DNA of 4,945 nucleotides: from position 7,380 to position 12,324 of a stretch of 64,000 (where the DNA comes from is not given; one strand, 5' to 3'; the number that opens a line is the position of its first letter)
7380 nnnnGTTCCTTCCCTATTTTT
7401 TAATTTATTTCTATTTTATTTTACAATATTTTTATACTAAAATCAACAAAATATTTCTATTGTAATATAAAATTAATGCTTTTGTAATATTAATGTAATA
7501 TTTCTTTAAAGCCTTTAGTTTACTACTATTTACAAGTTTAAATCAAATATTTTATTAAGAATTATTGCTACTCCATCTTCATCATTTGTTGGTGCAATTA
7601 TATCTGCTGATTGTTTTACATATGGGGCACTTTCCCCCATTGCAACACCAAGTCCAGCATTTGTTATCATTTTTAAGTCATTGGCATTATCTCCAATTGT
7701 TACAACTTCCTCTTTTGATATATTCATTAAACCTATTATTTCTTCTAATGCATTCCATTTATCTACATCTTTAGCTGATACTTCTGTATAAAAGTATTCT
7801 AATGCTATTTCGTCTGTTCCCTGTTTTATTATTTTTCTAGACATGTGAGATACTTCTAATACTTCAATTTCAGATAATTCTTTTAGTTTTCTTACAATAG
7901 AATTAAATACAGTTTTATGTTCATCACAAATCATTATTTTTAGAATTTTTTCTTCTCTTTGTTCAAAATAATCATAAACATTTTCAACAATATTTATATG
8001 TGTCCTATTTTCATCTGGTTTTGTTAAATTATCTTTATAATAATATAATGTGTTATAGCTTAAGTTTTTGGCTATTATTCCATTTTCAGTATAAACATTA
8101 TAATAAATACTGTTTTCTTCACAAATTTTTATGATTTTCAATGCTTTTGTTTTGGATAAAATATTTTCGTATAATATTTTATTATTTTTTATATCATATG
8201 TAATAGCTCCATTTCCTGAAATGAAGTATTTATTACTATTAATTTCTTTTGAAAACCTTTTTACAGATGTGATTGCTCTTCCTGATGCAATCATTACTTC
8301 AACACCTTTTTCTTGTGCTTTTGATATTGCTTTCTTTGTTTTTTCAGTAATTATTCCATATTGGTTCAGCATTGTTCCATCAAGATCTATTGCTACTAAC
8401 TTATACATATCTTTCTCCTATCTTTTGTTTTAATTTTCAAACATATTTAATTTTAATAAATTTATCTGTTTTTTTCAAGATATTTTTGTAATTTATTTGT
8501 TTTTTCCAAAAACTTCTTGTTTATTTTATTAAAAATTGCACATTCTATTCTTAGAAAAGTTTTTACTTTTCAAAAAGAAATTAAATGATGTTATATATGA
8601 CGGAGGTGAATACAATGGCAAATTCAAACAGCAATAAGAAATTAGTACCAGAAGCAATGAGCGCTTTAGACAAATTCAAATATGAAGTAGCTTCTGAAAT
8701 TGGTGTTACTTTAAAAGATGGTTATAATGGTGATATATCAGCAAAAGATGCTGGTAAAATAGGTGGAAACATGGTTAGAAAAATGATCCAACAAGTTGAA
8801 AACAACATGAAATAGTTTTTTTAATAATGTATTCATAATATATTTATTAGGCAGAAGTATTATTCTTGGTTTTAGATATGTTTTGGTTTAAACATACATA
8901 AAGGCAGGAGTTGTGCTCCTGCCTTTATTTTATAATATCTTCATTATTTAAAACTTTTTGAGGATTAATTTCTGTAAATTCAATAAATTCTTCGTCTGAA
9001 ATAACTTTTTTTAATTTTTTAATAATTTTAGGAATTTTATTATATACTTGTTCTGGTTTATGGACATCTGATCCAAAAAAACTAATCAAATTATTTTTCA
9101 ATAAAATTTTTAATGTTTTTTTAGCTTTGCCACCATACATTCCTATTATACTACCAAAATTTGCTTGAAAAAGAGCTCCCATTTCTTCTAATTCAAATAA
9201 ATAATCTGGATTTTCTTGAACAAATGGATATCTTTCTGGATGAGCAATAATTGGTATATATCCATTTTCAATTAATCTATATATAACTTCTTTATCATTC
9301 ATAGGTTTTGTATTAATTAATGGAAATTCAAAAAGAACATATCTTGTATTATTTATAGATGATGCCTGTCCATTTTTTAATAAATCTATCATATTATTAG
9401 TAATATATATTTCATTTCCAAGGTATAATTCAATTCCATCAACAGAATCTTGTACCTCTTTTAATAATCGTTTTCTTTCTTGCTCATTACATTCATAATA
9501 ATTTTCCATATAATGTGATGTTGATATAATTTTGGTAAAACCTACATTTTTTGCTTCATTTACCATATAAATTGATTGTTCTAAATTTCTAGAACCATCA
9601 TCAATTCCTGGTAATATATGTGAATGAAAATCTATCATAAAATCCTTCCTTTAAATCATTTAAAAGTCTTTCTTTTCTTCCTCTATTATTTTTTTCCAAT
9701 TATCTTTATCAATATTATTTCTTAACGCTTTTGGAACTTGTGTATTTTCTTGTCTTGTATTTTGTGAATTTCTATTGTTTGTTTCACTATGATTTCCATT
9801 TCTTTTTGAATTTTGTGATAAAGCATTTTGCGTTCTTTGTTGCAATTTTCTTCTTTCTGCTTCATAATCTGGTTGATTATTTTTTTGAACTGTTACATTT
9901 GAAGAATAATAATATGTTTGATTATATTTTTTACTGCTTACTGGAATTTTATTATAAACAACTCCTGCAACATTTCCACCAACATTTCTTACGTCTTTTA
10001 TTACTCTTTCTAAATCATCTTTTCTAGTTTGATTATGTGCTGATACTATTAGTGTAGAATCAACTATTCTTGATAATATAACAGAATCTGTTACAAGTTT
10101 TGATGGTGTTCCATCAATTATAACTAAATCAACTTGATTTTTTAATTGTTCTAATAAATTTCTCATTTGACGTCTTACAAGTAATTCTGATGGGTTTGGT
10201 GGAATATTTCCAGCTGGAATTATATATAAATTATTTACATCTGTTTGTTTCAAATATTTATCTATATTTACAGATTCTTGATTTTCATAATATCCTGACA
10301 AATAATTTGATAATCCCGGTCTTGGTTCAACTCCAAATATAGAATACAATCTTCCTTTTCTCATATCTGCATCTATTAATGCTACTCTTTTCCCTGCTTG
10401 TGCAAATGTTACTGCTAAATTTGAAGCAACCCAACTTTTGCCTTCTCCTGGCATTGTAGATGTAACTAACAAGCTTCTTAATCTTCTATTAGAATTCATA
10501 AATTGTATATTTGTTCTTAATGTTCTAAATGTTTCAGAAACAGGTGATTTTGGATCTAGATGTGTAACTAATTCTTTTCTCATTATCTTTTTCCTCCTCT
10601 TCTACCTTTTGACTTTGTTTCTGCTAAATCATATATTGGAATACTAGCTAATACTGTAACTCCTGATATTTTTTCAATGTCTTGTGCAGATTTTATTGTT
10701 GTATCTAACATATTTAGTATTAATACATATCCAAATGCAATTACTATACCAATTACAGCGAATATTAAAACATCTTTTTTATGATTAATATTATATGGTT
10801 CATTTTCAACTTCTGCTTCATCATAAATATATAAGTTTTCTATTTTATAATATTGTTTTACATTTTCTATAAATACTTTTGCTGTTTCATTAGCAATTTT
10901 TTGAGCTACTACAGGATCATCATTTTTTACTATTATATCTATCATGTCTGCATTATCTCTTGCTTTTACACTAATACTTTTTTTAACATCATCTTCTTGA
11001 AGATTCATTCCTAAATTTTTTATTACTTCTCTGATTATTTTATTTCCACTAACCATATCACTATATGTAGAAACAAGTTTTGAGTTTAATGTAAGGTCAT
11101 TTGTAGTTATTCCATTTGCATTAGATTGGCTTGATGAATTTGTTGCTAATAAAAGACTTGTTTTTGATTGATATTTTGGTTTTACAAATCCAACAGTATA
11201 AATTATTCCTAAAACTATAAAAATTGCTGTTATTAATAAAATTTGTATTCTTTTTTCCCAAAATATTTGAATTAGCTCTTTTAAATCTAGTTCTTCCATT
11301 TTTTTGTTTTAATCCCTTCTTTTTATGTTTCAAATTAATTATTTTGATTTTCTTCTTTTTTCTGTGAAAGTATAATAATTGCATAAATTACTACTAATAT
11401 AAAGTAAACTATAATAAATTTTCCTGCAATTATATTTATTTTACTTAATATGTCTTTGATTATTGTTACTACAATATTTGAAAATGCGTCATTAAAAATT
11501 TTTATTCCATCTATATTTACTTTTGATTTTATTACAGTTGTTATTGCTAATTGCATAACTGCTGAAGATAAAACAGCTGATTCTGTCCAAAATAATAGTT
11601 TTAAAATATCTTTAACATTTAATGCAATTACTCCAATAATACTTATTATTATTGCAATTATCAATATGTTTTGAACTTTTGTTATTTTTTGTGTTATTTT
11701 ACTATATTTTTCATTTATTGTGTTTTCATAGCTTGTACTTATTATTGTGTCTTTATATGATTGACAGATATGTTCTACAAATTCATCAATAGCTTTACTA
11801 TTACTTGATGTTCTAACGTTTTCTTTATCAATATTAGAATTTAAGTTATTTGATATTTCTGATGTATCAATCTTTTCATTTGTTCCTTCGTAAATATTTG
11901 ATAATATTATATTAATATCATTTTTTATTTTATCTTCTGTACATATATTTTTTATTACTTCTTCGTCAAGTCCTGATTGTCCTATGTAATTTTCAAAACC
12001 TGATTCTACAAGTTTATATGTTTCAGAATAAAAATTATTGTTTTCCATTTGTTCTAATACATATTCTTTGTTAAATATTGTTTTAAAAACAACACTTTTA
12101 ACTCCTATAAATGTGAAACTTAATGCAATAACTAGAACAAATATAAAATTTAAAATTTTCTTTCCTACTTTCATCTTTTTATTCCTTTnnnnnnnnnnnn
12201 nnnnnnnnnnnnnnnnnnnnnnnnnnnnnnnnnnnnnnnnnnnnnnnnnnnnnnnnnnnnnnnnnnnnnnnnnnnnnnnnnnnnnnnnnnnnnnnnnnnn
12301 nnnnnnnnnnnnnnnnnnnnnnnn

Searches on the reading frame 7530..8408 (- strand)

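Call 19: search_protein_families(library=pfam, proteins=[window:7530-8408:-], max_evalue=0.00001)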
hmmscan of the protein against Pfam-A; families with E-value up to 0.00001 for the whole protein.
window:7530-8408:- (292 aa): 4 families
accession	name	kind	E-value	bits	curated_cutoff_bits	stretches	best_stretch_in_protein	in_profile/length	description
PF08282.18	Hydrolase_3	-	6.4e-56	190.3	20.9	1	5-283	1-254/255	haloacid dehalogenase-like hydrolase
PF00702.32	Hydrolase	-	2.2e-11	44.9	26.4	1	154-252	86-191/191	haloacid dehalogenase-like hydrolase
PF05116.19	S6PP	-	3.5e-08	33.8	20.3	0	3-57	3-57/247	Sucrose-6F-phosphate phosphohydrolase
PF13419.12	HAD_2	-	6.2e-06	26.9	23.8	0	135-256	60-176/178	Haloacid dehalogenase-like hydrolase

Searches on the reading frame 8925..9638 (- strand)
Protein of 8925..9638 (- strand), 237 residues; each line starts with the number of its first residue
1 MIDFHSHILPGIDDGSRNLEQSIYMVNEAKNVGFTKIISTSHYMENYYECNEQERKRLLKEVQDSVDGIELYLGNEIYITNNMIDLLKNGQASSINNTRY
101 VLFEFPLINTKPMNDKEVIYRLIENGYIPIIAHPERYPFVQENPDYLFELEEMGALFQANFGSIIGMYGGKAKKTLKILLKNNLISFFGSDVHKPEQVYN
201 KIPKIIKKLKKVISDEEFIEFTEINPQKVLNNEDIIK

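Call 19: search_protein_families(library=pfam, proteins=[window:8925-9638:-], max_evalue=0.00001)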
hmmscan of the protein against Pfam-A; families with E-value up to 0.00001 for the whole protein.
window:8925-9638:- (237 aa): 1 family
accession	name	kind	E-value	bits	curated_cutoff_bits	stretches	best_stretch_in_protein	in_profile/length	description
PF19567.5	CpsB_CapC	-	4e-57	193.8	27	1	1-231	1-234/234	Capsular polysaccharide synthesis, CpsB/CapC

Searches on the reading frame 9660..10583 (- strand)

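Call 19: search_protein_families(library=pfam, proteins=[window:9660-10583:-], max_evalue=0.00001)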
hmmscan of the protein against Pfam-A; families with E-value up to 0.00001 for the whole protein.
window:9660-10583:- (307 aa): 3 families
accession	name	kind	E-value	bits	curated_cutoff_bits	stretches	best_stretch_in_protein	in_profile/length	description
PF13614.12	AAA_31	-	8.3e-12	45.8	27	1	46-201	12-167/177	AAA domain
PF10609.15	ParA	-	1.4e-11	44.8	27.1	1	38-232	6-194/246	NUBPL iron-transfer P-loop NTPase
PF01656.29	CbiA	-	8.7e-10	39.1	25.4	1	39-216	2-86/125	CobQ/CobB/MinD/ParA nucleotide binding domain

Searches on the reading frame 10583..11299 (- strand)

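Call 19: search_protein_families(library=pfam, proteins=[window:10583-11299:-], max_evalue=0.00001)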
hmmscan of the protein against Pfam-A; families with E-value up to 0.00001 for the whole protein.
window:10583-11299:- (238 aa): 1 family
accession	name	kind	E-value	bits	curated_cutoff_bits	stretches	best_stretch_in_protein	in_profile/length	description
PF02706.20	Wzz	-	1.7e-16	60.7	25.5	1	2-96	1-91/91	Chain length determinant protein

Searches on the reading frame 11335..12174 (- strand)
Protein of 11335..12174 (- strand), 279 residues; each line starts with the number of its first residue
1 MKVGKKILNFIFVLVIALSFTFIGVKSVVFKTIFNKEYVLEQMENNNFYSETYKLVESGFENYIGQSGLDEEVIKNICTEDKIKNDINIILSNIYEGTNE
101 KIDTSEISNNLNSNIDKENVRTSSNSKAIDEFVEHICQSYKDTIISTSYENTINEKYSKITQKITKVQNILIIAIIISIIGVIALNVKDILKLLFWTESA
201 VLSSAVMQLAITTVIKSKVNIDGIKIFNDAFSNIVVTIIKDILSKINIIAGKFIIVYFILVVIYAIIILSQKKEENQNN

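Call 19: search_protein_families(library=pfam, proteins=[window:11335-12174:-], max_evalue=0.00001)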
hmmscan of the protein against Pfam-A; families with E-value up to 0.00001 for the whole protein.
window:11335-12174:- (279 aa): 0 families

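Call 31: search_protein_families(library=pfam, proteins=[window:11335-12174:-], max_evalue=10)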
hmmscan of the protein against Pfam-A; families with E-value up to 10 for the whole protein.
window:11335-12174:- (279 aa): 7 families
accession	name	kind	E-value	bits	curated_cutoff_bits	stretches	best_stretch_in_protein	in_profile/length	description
PF16043.11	DUF4795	-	0.008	16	34.8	1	79-164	36-122/208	Domain of unknown function (DUF4795)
PF25284.1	DUF7874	-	0.019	15.5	30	1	113-196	8-96/136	Family of unknown function (DUF7874)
PF20990.2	DUF2207_C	-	0.03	14.5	33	1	107-269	89-183/247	Predicted membrane protein (DUF2207) C-terminal domain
PF05802.16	SctB2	-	0.033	15.1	26.5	1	107-164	91-149/162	SPI-2 type 3 secretion system translocon protein SctB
PF14165.11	YtzH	-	0.047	14.5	27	1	71-116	32-77/86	YtzH-like protein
PF19174.5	DUF5856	-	0.14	13.7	34.6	1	43-116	11-81/94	Family of unknown function (DUF5856)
PF13113.11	DUF3970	-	1.7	9.3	21.1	1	120-159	4-43/55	Protein of unknown function (DUF3970)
